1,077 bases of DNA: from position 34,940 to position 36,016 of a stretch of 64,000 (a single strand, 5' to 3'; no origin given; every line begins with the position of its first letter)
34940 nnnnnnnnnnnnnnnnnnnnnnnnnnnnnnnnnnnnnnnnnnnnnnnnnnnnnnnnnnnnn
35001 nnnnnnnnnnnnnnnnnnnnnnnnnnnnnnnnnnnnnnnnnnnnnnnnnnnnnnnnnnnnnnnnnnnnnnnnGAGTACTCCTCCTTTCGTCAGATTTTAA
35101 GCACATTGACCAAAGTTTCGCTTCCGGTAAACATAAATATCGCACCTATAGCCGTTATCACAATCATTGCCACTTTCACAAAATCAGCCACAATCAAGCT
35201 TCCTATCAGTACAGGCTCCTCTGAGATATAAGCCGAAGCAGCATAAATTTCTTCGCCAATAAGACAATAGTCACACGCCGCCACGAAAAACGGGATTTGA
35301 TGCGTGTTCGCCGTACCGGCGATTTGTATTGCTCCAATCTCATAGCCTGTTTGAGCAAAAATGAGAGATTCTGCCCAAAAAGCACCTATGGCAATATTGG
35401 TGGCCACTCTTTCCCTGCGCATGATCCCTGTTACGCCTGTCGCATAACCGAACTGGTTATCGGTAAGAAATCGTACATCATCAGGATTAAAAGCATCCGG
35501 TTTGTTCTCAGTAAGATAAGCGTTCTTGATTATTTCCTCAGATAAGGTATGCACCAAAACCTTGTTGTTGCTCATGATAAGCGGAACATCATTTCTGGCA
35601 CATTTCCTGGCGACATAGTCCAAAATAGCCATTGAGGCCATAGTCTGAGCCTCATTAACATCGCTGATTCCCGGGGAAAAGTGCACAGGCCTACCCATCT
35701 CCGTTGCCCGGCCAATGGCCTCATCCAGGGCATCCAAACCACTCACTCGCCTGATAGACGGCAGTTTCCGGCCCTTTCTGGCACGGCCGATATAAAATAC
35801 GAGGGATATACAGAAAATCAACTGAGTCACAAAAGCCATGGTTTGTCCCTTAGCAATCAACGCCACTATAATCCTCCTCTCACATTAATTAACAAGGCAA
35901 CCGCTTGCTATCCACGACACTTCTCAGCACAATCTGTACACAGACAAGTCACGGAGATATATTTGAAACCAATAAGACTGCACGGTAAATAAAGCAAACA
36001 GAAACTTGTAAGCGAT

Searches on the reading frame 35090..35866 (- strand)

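Call 5: search_protein_families(library=pfam, proteins=[window:35090-35866:-])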
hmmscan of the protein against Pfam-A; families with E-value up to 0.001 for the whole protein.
window:35090-35866:- (258 aa): 1 family
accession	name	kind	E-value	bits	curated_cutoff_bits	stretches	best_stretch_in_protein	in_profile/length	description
PF20539.3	DUF6754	-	1.6e-96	322.8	27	1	5-253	7-254/257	Domain of unknown function (DUF6754)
